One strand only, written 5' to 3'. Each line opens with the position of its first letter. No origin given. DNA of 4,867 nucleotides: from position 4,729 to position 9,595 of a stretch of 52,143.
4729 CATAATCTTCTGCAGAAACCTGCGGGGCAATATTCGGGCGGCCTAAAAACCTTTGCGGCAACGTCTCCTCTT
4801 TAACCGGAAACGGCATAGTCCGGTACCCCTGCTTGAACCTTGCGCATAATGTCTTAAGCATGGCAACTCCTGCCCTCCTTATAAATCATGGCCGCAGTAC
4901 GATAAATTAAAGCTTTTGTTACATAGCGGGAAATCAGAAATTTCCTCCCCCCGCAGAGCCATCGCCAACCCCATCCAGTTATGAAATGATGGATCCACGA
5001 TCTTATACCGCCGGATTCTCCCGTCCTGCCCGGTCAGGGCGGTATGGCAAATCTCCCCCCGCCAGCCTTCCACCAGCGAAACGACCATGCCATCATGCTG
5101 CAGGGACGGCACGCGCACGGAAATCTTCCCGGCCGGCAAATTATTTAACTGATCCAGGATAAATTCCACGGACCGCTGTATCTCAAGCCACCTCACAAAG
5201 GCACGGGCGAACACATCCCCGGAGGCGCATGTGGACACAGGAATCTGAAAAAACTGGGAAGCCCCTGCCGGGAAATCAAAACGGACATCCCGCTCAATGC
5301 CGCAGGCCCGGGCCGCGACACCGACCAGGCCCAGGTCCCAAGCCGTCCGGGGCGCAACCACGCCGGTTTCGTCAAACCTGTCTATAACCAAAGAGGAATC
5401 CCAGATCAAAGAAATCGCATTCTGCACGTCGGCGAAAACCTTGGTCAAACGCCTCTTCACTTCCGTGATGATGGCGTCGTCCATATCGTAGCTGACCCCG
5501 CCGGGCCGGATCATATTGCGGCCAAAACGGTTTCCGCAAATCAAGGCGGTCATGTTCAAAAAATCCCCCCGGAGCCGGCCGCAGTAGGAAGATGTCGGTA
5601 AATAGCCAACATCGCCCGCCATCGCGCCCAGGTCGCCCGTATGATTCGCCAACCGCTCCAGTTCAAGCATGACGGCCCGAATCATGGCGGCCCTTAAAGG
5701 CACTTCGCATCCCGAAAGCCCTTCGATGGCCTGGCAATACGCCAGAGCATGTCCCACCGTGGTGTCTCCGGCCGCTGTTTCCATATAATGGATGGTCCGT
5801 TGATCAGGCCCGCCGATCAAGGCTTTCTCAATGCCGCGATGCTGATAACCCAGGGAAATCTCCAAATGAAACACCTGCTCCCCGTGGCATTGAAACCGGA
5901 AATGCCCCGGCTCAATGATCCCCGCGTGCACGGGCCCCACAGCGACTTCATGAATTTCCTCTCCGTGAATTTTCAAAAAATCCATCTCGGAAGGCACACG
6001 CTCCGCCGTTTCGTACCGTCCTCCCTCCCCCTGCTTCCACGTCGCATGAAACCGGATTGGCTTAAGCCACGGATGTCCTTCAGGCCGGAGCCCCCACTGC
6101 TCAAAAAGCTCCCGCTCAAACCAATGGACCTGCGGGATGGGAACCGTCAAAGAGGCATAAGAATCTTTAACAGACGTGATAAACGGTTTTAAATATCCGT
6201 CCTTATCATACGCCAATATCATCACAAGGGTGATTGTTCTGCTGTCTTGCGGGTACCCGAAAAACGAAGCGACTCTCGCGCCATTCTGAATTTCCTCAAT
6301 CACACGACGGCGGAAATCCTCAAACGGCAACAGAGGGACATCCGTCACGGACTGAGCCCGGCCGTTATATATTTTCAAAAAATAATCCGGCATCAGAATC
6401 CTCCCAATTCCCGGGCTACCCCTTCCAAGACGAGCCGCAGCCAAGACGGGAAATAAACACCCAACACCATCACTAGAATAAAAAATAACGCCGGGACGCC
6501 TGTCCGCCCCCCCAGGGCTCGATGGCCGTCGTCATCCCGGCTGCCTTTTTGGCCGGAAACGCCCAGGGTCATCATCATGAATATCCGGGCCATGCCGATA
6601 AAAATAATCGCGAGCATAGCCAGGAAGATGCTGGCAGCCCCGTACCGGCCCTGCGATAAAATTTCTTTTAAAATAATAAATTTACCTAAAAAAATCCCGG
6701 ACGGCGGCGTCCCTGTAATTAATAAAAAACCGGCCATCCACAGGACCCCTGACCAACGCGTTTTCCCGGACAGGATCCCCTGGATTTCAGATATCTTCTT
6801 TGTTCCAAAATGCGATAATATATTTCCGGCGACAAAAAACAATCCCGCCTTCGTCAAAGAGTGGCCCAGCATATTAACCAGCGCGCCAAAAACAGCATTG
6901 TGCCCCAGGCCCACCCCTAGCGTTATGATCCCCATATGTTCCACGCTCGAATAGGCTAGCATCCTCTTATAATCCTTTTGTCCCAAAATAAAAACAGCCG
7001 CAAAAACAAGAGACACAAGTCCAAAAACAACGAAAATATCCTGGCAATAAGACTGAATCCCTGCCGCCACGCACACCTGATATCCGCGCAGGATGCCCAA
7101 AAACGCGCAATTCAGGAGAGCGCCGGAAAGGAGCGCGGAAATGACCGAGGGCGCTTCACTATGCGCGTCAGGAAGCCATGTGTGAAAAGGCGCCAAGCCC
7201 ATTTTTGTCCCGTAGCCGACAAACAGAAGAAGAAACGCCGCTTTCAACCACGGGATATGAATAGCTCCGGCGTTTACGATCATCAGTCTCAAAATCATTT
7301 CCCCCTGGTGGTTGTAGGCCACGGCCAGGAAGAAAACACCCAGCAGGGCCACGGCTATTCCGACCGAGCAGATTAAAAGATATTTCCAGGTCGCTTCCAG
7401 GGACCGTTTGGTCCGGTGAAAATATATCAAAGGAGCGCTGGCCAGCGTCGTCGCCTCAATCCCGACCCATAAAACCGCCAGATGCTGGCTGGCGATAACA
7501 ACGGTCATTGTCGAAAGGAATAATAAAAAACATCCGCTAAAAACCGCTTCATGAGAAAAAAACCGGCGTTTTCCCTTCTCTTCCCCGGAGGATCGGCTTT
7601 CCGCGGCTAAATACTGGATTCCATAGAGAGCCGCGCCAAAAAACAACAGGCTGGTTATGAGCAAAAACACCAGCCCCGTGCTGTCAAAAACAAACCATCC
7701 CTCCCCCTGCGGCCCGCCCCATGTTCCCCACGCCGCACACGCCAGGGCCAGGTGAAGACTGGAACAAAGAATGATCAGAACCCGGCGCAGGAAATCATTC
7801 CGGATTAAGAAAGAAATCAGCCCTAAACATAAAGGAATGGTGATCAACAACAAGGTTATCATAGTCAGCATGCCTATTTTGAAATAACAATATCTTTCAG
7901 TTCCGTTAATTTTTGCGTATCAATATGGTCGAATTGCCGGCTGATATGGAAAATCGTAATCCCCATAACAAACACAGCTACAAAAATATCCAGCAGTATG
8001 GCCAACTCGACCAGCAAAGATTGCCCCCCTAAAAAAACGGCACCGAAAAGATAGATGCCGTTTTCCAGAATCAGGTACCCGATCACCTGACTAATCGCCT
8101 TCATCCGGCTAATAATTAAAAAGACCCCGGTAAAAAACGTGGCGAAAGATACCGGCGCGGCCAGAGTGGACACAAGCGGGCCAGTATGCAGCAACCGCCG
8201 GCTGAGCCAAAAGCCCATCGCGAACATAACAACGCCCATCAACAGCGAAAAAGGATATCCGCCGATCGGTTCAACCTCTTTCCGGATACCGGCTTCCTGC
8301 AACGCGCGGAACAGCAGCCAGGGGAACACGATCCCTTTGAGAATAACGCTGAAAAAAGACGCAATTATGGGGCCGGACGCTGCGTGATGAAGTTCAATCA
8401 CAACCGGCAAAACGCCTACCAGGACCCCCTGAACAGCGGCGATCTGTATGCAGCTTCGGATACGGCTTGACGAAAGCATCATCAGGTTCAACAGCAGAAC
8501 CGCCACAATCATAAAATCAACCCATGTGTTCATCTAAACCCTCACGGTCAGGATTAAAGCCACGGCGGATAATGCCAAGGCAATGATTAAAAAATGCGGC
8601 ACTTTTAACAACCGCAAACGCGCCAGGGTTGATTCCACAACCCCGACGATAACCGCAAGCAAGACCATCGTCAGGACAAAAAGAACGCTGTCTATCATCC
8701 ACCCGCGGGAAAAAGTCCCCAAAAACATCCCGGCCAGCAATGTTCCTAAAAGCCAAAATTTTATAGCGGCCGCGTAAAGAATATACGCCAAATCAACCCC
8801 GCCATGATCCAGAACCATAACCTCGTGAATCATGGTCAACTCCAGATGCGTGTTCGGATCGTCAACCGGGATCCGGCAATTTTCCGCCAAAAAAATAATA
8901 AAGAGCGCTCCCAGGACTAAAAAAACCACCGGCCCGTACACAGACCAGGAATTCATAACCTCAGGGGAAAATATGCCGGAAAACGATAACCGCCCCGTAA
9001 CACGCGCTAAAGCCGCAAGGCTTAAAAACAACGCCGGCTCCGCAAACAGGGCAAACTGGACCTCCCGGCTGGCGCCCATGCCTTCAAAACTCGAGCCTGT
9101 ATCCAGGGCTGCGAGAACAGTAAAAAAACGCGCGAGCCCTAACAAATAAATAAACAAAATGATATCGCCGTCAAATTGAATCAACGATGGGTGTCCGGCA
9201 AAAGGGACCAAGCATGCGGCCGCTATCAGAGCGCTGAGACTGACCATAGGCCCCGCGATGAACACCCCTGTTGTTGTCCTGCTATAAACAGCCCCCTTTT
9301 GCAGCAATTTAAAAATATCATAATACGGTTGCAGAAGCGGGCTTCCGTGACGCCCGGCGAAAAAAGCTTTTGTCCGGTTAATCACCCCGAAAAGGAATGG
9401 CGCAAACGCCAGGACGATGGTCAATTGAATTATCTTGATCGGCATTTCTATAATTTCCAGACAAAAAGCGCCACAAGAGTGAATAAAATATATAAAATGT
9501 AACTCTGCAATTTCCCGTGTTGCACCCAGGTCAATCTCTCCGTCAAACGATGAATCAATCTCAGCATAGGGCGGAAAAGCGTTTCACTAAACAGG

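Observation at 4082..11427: Hyf/Ehr-type 'hydrogenase' operon whose catalytic subunit appears to have no NiFe cysteine ligands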

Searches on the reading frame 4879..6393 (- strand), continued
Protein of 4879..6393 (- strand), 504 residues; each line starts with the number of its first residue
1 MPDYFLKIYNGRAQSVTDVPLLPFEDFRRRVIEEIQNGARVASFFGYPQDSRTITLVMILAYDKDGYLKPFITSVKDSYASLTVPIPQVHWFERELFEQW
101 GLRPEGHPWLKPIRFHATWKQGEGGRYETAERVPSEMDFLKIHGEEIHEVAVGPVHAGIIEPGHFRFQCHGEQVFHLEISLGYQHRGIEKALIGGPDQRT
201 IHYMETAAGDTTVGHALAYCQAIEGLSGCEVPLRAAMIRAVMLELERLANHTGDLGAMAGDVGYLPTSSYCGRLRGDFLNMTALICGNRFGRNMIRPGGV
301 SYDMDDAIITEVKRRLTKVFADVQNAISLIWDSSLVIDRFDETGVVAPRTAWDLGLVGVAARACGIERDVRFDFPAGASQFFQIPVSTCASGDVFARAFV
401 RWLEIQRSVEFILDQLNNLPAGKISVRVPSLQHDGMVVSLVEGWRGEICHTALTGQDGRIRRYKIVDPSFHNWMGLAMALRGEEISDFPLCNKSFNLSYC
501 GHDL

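Call 68: fold_search(model_id=the predicted structure, library=pdb)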
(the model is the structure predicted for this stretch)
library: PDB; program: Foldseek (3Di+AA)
matches with E <= 10: 538; with E <= 0.001: 173
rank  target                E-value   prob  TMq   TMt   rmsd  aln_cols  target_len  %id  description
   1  7z0s_E                1.7e-20  1.00  0.77  0.73   5.3       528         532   24  Structure of the Escherichia coli formate hydrogenlyase complex (anaerobic preparation, without formate dehydrogenase  (released 2022-09-28)
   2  7nz1_D                2.9e-18  1.00  0.71  0.63   6.9       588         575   20  Respiratory complex I from Escherichia coli - focused refinement of cytoplasmic arm (released 2021-08-18)
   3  7z7t_C                1.1e-17  1.00  0.71  0.62   6.9       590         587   20  Complex I from E. coli, LMNG-purified, under Turnover at pH 6, Open state (released 2022-09-21)
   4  7awt_D                2.9e-17  1.00  0.73  0.64   5.9       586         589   21  E. coli NADH quinone oxidoreductase hydrophilic arm (released 2021-09-15)
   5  7p7j_C                4.2e-17  1.00  0.73  0.64   6.1       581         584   20  Complex I from E. coli, DDM/LMNG-purified, with DQ, Open state (released 2022-09-21)
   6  7p63_C                1.1e-16  1.00  0.70  0.61   7.8       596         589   18  Complex I from E. coli, DDM/LMNG-purified, under Turnover at pH 6, Closed state (released 2022-09-21)
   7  7z7v_C                1.1e-16  1.00  0.68  0.60   8.0       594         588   20  Complex I from E. coli, LMNG-purified, under Turnover at pH 6, Open-ready state (released 2022-09-21)
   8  7p7l_C                1.2e-16  1.00  0.70  0.61   7.5       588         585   19  Complex I from E. coli, DDM/LMNG-purified, with NADH and FMN, Open state (released 2022-09-21)
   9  7zci_C                1.7e-16  1.00  0.68  0.60   7.6       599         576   19  Complex I from E. coli, LMNG-purified, under Turnover at pH 6, Resting state (released 2022-09-21)
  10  7p64_C                1.9e-16  1.00  0.70  0.61   6.4       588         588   20  Complex I from E. coli, DDM/LMNG-purified, under Turnover at pH 6, Open state (released 2022-09-21)
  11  7z84_C                2.4e-16  1.00  0.72  0.63   6.0       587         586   20  Complex I from E. coli, DDM/LMNG-purified, under Turnover at pH 8, Open-ready state (released 2022-09-21)
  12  7p7k_C                2.9e-16  1.00  0.70  0.63   7.3       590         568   19  Complex I from E. coli, DDM/LMNG-purified, with DQ, Resting state (released 2022-09-21)
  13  7nyr_D                3.0e-16  1.00  0.73  0.63   6.0       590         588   21  Respiratory complex I from Escherichia coli - conformation 1 (released 2021-08-25)
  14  7z7r_C                3.7e-16  1.00  0.72  0.63   6.4       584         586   20  Complex I from E. coli, LMNG-purified, Apo, Open-ready state (released 2022-09-21)
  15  7q5y_B                4.4e-16  1.00  0.72  0.63   9.8       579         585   20  Structure of NADH:ubichinon oxidoreductase (complex I) of the hyperthermophilic eubacterium Aquifex aeolicus (released 2022-11-16)
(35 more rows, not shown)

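Call 73: find_encoding_contigs(protein=P0190, flank=10000, max_places=1)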
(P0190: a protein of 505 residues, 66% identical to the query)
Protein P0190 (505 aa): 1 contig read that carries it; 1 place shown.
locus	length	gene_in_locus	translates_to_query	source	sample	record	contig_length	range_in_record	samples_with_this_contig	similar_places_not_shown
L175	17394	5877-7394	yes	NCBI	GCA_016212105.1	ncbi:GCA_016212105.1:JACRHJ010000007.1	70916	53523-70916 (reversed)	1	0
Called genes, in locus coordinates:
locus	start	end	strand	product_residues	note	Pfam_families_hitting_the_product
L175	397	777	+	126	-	-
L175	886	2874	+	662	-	PF00361:Proton_antipo_M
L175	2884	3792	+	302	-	PF00146:NADHdh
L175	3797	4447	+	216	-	PF00420:Oxidored_q2 (weak)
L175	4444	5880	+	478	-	PF00361:Proton_antipo_M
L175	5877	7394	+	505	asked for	PF00329:Complex1_30kDa (weak), PF00346:Complex1_49kDa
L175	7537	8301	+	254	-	PF12838:Fer4_7 (weak), PF00037:Fer4 (weak), PF01058:Oxidored_q6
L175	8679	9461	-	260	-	PF00582:Usp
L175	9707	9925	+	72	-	-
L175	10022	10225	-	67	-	-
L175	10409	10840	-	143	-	PF00582:Usp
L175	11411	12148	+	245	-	PF07504:FTP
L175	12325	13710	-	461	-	PF00072:Response_reg, PF00158:Sigma54_activat, PF01078:Mg_chelatase (faint), PF14532:Sigma54_activ_2, PF00004:AAA (weak), PF07728:AAA_5 (weak), PF25601:AAA_lid_14, PF02954:HTH_8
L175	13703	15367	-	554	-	PF00672:HAMP, PF00512:HisKA, PF02518:HATPase_c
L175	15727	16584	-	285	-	PF00582:Usp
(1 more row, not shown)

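Call 74: find_encoding_contigs(protein=P0112, flank=10000, max_places=1)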
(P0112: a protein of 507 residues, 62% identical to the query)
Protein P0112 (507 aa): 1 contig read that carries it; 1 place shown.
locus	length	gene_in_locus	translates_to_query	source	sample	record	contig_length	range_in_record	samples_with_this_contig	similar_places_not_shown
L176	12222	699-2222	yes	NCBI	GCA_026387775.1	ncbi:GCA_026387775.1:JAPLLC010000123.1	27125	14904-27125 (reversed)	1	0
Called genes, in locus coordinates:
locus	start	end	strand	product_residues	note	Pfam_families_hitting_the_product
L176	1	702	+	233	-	PF00361:Proton_antipo_M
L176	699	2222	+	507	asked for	PF00329:Complex1_30kDa (weak), PF00346:Complex1_49kDa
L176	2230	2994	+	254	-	PF12837:Fer4_6 (faint), PF12838:Fer4_7 (weak), PF01058:Oxidored_q6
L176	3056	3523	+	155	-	PF00190:Cupin_1 (weak), PF02311:AraC_binding (weak), PF07883:Cupin_2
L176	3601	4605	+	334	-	PF00303:Thymidylat_synt (weak)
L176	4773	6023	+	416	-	PF16257:UxaE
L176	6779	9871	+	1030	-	PF10101:DUF2339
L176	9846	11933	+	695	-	PF13163:DUF3999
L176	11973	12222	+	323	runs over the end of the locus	PF00892:EamA, PF10639:TMEM234 (faint), PF00892:EamA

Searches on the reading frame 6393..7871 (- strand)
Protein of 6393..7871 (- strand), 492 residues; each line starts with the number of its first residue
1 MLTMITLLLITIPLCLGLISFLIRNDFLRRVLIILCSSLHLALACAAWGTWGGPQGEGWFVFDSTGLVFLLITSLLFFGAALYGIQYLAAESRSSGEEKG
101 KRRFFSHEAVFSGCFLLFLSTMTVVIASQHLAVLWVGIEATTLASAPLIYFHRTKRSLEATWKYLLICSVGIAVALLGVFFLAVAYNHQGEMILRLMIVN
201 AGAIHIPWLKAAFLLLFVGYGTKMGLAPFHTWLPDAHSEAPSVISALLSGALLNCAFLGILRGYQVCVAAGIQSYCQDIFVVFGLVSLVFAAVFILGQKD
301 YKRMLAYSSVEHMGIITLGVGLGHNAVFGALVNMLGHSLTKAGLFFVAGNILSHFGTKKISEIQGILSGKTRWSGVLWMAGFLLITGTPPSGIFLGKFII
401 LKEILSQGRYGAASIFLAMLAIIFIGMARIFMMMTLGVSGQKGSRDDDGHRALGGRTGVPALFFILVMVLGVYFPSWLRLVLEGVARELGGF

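Call 5: search_protein_families(library=pfam, proteins=[window:6393-7871:-])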
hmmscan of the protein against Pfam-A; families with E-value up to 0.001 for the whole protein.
window:6393-7871:- (492 aa): 1 family
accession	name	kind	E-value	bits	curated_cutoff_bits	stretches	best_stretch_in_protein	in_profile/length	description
PF00361.26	Proton_antipo_M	-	4.5e-51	174.2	21.5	1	128-415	1-286/294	NADH:quinone oxidoreductase/Mrp antiporter, TM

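Call 6: search_protein_families(library=ncbifam, proteins=[window:6393-7871:-])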
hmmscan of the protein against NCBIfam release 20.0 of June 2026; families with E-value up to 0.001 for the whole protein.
window:6393-7871:- (492 aa): 71 families (the best 25 are shown)
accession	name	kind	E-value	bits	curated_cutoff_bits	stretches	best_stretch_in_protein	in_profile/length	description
NF005044.0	PRK06458.1-4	equivalog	1.1e-93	314.9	610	1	8-483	9-488/531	hydrogenase 4 subunit F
NF005045.0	PRK06458.1-5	equivalog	2.1e-81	274.4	543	1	6-486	4-479/484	hydrogenase 4 subunit F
NF005043.0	PRK06458.1-3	equivalog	2.2e-78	264.4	533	1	7-488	10-481/483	hydrogenase 4 subunit F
NF005041.0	PRK06458.1-1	equivalog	1.9e-71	241.7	951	1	4-481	6-486/526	hydrogenase 4 subunit F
NF005042.0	PRK06458.1-2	equivalog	2.3e-71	241.2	437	1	6-433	5-400/439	hydrogenase 4 subunit F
NF006427.0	PRK08676.1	equivalog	2.3e-70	237.9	511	1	36-490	33-484/486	hydrogenase membrane subunit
TIGR01972.1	NDH_I_M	subfamily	7.2e-51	173.3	263.8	1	63-480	77-474/486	NADH-quinone oxidoreductase subunit M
NF005086.0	PRK06521.1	equivalog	5.7e-47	160.5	667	1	54-440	70-455/669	hydrogenase 4 subunit B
TIGR01770.1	NDH_I_N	subfamily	9.8e-40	136.9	332.6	1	59-433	66-430/472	NADH-quinone oxidoreductase subunit NuoN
NF006418.0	PRK08667.1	equivalog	3.8e-38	131.4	794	1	46-415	61-419/644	hydrogenase membrane subunit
NF006240.0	PRK08376.1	subfamily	7.3e-37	127.4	662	1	60-453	86-474/521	putative monovalent cation/H+ antiporter subunit D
NF005097.0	PRK06525.1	equivalog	9.2e-37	126.9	430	1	60-434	72-431/480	hydrogenase 4 subunit D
NF006241.0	PRK08377.1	equivalog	2.4e-36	125.8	645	1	111-477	110-466/494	NADH dehydrogenase subunit N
NF009305.0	PRK12662.1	equivalog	5.7e-34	117.7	700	1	110-486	111-487/492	putative monovalent cation/H+ antiporter subunit D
NF004500.0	PRK05846.1-4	equivalog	9.2e-34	117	550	1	75-486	88-500/525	NADH-quinone oxidoreductase subunit M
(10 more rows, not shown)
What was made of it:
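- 6393..7871 (-): EhrD: HyfF/NuoM/N-like antiporter-type subunit (492 aa). NF005044 'hydrogenase 4 subunit F' 315 bits (call 6).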

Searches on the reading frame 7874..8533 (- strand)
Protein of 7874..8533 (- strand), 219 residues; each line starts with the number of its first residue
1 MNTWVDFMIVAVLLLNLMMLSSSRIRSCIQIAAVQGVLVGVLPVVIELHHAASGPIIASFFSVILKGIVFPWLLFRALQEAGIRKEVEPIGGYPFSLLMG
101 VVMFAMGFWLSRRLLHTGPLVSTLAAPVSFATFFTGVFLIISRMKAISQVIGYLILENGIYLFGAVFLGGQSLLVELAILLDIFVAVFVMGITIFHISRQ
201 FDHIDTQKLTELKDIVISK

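Call 5: search_protein_families(library=pfam, proteins=[window:7874-8533:-])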
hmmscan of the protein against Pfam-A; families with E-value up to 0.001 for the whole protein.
window:7874-8533:- (219 aa): 1 family
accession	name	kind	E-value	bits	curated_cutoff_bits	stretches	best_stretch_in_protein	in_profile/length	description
PF00420.29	Oxidored_q2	-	1.2e-06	28.5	26.1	1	128-213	5-94/95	NADH-ubiquinone/plastoquinone oxidoreductase chain 4L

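Call 6: search_protein_families(library=ncbifam, proteins=[window:7874-8533:-])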
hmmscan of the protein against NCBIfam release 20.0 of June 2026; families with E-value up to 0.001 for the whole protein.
window:7874-8533:- (219 aa): 1 family
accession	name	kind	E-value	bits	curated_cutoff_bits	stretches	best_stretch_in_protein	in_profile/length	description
NF008556.0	PRK11492.1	equivalog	2e-22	80.1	136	1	4-213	6-215/216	hydrogenase 4 membrane subunit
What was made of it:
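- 7874..8533 (-): EhrC: HyfE-like subunit (219 aa). NF008556 'hydrogenase 4 membrane subunit' 2e-22 and Oxidored_q2 1.2e-6 (calls 5, 6).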

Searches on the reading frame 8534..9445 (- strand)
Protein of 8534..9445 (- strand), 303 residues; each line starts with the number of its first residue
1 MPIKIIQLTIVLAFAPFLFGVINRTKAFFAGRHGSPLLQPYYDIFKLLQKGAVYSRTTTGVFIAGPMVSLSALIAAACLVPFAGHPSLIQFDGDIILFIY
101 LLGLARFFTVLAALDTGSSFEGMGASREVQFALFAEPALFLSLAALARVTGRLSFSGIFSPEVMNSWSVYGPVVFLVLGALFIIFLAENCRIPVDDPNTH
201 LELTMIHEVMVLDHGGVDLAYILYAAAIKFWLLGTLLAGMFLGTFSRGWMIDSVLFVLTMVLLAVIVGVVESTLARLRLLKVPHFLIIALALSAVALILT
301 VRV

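Call 5: search_protein_families(library=pfam, proteins=[window:8534-9445:-])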
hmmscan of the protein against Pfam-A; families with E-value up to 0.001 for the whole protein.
window:8534-9445:- (303 aa): 1 family
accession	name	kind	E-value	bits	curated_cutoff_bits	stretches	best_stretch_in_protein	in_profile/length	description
PF00146.26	NADHdh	-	2.8e-36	125.8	27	1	4-300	2-297/298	NADH dehydrogenase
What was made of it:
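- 8534..9445 (-): EhrB: HycD/HyfC/NuoH-like subunit (303 aa). Pfam NADHdh 2.8e-36 (call 5).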

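Call 6: search_protein_families(library=ncbifam, proteins=[window:8534-9445:-])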
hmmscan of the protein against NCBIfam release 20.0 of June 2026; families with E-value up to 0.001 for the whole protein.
window:8534-9445:- (303 aa): 3 families
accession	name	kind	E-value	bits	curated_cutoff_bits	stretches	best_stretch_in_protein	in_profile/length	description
NF004741.0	PRK06076.1-2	equivalog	2.5e-13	50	305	1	37-300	66-329/337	NADH-quinone oxidoreductase subunit NuoH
NF004740.0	PRK06076.1-1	equivalog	7.4e-13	48.7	399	1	5-301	19-317/325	NADH-quinone oxidoreductase subunit NuoH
NF004742.0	PRK06076.1-3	equivalog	3e-08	33.2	531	1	35-273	65-309/356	NADH-quinone oxidoreductase subunit NuoH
